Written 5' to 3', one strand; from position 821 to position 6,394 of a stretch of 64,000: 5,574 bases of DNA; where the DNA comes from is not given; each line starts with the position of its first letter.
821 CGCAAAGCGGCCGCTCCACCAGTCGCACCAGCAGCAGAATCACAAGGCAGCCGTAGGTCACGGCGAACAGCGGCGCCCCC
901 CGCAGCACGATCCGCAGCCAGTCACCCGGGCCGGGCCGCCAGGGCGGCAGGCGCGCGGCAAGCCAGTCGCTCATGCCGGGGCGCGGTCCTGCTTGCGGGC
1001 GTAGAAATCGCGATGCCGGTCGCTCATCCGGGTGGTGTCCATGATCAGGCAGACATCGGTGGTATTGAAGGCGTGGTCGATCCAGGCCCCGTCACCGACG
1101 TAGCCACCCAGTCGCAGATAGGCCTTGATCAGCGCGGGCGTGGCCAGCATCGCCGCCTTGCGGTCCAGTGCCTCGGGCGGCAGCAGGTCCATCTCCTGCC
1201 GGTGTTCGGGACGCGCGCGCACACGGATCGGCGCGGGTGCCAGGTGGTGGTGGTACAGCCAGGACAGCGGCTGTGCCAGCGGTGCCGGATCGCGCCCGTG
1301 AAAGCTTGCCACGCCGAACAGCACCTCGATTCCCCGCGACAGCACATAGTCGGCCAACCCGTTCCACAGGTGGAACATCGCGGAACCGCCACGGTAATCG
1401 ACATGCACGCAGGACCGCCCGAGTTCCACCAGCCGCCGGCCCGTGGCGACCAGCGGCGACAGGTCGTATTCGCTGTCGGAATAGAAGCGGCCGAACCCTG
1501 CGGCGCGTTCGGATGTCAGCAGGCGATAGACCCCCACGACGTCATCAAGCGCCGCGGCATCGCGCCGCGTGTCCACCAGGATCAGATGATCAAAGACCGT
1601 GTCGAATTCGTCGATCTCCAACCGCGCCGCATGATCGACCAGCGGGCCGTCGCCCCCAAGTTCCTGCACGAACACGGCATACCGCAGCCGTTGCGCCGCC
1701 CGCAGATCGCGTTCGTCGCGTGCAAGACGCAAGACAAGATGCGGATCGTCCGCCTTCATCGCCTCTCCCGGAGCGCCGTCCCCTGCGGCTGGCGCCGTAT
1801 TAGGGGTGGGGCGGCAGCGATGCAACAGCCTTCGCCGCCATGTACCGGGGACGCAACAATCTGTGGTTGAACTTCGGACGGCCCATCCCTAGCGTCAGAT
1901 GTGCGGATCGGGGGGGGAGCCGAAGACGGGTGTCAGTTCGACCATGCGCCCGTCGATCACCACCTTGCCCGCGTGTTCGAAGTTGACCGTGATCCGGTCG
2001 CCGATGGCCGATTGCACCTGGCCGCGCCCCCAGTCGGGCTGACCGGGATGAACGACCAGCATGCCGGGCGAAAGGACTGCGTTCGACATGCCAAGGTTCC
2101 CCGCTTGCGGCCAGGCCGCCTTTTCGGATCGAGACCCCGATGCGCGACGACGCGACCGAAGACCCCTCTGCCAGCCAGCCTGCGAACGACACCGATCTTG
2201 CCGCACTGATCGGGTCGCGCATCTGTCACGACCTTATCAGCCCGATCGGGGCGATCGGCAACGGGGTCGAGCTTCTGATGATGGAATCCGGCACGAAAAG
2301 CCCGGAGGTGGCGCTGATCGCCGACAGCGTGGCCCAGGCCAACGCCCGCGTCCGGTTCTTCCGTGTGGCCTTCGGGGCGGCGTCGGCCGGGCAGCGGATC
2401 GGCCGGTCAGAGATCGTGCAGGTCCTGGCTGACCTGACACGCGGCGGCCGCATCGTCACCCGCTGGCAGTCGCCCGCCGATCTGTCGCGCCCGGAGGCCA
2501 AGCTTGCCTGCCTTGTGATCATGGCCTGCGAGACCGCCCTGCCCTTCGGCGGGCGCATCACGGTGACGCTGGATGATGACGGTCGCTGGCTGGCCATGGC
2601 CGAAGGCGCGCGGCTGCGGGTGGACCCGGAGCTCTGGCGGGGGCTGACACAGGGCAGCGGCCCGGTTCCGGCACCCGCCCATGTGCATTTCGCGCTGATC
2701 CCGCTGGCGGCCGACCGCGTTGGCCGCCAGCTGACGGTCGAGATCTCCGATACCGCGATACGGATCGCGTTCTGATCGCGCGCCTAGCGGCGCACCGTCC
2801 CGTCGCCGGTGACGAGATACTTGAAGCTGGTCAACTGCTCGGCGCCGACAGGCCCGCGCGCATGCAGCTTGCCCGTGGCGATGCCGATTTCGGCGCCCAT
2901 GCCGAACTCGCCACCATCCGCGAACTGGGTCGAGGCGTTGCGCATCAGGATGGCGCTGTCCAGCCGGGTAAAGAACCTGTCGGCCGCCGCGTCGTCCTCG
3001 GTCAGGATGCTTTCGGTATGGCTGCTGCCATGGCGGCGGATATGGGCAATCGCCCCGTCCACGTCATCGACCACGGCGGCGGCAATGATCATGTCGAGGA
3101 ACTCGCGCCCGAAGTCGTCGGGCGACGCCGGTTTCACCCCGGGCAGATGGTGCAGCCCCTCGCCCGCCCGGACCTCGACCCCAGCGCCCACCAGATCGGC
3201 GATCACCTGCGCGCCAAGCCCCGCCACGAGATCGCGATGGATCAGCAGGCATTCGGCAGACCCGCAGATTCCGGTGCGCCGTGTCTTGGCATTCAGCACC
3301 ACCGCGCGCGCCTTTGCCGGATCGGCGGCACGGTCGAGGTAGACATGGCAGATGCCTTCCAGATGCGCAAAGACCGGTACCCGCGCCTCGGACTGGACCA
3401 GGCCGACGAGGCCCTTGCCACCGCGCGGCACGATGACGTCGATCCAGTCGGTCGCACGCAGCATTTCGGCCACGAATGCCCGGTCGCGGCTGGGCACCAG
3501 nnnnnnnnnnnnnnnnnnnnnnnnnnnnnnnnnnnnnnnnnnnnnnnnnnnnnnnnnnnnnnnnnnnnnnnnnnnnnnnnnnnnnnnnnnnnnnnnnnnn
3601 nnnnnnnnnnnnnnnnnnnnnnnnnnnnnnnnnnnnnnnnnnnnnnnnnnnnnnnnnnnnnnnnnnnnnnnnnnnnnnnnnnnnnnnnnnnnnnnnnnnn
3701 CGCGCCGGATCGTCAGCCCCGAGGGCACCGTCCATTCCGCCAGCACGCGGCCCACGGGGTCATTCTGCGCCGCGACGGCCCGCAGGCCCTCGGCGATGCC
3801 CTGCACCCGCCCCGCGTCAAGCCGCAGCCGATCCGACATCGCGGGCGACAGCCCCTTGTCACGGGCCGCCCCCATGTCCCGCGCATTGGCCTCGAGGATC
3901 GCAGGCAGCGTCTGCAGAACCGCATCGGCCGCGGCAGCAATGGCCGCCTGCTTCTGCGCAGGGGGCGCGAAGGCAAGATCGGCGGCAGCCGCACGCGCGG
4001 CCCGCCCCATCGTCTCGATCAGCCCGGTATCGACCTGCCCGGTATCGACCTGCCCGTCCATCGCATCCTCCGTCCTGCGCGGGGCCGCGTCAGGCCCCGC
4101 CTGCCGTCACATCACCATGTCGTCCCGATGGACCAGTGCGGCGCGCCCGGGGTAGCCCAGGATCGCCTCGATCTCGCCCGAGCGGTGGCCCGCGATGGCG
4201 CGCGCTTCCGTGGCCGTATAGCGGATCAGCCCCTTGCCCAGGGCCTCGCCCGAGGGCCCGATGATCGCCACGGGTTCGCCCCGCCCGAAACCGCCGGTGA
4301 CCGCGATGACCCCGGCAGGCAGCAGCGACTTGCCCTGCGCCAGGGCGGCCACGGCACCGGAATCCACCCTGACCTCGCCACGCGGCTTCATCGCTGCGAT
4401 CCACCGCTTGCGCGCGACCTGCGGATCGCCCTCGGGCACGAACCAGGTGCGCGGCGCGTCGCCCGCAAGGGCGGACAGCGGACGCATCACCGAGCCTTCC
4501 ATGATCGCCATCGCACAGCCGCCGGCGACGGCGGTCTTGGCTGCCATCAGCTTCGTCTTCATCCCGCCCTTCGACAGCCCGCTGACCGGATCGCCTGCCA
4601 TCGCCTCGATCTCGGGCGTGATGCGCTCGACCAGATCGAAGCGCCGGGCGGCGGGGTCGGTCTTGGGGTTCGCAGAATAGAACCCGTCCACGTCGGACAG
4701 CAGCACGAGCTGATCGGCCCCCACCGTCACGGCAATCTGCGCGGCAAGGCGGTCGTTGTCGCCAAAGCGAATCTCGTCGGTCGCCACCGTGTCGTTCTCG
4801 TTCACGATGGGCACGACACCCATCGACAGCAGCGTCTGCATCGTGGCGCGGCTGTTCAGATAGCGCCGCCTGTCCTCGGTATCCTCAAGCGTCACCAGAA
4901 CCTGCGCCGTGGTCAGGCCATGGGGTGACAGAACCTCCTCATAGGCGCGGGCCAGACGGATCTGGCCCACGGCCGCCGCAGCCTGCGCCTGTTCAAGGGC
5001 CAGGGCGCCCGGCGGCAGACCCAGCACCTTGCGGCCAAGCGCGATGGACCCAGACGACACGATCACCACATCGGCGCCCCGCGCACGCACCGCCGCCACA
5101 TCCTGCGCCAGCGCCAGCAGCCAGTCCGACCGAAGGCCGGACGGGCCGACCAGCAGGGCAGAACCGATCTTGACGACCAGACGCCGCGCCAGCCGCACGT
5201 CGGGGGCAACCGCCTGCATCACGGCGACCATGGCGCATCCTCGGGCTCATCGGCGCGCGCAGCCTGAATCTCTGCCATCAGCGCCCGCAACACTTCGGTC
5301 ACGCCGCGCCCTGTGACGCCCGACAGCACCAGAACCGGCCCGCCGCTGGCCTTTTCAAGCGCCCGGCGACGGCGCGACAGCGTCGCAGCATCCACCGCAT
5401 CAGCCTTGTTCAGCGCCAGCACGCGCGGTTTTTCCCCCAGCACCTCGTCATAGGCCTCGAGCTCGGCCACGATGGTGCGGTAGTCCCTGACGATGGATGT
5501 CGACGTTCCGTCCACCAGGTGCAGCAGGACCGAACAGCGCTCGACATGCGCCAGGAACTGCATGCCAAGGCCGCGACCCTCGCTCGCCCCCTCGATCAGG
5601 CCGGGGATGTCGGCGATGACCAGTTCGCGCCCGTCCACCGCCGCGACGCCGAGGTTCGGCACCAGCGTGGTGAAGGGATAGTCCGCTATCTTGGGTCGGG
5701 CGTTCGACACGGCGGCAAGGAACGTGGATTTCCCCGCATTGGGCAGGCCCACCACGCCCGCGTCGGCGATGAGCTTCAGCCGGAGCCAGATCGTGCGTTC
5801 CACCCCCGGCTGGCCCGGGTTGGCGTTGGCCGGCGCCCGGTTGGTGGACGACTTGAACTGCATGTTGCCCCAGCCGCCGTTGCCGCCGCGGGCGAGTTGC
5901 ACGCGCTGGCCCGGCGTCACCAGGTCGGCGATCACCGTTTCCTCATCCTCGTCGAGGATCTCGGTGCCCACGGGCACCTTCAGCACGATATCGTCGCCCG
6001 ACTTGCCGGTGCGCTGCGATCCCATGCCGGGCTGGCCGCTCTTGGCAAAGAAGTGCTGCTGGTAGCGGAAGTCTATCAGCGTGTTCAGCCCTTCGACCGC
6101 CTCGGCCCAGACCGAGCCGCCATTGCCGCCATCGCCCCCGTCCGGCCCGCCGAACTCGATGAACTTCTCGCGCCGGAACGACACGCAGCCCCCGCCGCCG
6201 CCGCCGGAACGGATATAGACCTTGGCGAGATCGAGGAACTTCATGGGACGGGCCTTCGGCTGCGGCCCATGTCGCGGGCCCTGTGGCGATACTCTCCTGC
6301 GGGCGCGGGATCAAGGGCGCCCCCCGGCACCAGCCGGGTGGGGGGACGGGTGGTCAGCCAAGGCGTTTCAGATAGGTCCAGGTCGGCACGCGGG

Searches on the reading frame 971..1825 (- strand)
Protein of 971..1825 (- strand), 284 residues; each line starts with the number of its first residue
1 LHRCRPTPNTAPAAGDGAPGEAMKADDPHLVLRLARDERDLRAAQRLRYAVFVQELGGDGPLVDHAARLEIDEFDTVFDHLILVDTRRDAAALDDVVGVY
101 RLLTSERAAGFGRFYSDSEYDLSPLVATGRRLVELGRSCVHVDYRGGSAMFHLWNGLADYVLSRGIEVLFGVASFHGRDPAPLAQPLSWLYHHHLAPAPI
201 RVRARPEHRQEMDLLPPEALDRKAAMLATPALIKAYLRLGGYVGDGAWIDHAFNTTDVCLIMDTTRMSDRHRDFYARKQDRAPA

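Call 65: search_protein_families(library=pfam, proteins=[window:971-1825:-], max_evalue=0.0001)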
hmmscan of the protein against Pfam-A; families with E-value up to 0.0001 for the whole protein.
window:971-1825:- (284 aa): 1 family
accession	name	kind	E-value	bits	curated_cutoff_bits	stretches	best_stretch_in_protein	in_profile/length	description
PF13444.12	Acetyltransf_5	-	3.7e-30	105.1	22.4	1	47-155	1-102/102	Acetyltransferase (GNAT) domain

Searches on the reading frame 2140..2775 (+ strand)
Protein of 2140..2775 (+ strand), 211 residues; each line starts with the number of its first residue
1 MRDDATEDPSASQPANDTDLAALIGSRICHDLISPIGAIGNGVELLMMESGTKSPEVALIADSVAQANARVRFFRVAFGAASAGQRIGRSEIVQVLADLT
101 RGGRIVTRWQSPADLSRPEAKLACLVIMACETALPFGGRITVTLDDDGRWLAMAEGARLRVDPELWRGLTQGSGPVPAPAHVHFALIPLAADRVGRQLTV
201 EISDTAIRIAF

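Call 65: search_protein_families(library=pfam, proteins=[window:2140-2775:+], max_evalue=0.0001)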
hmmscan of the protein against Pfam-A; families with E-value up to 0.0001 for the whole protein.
window:2140-2775:+ (211 aa): 1 family
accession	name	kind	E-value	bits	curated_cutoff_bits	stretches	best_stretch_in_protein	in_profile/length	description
PF10090.15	HPTransfase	-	7.6e-27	93.9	22.9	1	90-205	2-122/123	Histidine phosphotransferase C-terminal domain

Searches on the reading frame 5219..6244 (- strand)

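Call 65: search_protein_families(library=pfam, proteins=[window:5219-6244:-], max_evalue=0.0001)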
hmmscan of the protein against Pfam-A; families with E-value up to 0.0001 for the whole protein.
window:5219-6244:- (341 aa): 3 families
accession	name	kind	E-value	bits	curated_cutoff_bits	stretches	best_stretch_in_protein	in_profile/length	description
PF01018.28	GTP1_OBG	-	5.8e-60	201.8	27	1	5-158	2-155/155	GTP1/OBG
PF01926.29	MMR_HSR1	-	2.1e-25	89.4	21.9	1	162-280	2-113/113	50S ribosome-binding GTPase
PF02421.24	FeoB_N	-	9.2e-14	51.7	27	1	164-321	5-155/156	Ferrous iron transport protein B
